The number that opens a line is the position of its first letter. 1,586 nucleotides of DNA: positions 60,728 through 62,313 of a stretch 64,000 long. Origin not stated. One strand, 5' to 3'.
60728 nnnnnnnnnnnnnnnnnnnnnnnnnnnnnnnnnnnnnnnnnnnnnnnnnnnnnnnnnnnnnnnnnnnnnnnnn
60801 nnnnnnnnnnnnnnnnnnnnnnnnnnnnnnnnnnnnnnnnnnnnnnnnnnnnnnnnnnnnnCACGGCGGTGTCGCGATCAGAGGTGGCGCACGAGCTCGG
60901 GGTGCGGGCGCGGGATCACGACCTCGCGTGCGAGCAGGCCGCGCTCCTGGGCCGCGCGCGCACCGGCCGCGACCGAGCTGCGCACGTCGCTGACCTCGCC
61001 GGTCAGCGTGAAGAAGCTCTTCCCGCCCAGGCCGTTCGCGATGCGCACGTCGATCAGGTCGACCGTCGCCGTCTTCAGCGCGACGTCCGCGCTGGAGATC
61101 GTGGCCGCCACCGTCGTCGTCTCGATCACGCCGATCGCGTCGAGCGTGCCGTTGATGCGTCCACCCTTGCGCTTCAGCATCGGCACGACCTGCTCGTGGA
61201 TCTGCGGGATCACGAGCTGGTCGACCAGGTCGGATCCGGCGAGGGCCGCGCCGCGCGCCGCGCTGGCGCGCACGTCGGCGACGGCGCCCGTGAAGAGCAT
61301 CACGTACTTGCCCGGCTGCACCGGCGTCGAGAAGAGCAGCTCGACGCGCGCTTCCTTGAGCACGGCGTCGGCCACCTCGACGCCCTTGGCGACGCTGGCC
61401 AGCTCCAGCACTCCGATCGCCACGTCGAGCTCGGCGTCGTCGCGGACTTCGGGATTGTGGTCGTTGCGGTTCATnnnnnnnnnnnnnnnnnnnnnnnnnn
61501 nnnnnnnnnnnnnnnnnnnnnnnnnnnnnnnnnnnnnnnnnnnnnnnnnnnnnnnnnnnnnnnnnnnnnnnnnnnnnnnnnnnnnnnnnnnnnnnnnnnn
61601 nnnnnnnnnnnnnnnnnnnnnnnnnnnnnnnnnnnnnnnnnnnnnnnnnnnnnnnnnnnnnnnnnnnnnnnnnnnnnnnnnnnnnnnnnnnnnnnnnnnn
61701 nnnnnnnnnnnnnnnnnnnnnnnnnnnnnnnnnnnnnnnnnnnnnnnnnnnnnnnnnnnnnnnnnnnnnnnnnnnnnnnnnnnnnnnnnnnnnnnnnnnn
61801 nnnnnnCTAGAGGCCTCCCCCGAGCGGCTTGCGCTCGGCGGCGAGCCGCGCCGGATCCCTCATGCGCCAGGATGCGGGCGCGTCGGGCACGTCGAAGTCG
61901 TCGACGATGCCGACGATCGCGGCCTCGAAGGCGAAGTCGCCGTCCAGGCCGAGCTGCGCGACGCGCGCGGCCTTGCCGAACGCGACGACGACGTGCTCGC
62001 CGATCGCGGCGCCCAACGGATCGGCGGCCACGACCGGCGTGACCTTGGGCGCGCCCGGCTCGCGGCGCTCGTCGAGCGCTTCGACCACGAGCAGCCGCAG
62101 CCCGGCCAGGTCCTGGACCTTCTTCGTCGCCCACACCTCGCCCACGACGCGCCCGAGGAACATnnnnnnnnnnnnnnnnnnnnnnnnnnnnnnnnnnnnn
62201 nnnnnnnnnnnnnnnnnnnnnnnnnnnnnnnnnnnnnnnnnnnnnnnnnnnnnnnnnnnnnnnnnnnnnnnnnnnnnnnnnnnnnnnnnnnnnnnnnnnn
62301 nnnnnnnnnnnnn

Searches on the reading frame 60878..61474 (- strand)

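Call 65: search_protein_families(library=pfam, proteins=[window:60878-61474:-], max_evalue=0.001)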
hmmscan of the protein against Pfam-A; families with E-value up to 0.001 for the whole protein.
window:60878-61474:- (198 aa): 1 family
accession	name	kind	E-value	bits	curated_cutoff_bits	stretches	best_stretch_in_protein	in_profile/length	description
PF00936.24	BMC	-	4.9e-40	135.8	24.5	2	113-190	1-75/75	BMC domain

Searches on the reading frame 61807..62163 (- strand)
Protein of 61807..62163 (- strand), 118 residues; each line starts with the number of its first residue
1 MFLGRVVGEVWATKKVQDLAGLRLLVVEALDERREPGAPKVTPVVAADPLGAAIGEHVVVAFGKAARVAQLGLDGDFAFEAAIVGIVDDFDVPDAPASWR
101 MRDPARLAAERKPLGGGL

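Call 65: search_protein_families(library=pfam, proteins=[window:61807-62163:-], max_evalue=0.001)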
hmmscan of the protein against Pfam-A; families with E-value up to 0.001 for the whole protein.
window:61807-62163:- (118 aa): 1 family
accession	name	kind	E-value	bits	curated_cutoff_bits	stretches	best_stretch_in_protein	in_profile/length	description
PF03319.19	EutN_CcmL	-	6.8e-22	78.2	25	1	1-88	1-83/83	Ethanolamine utilisation protein EutN/carboxysome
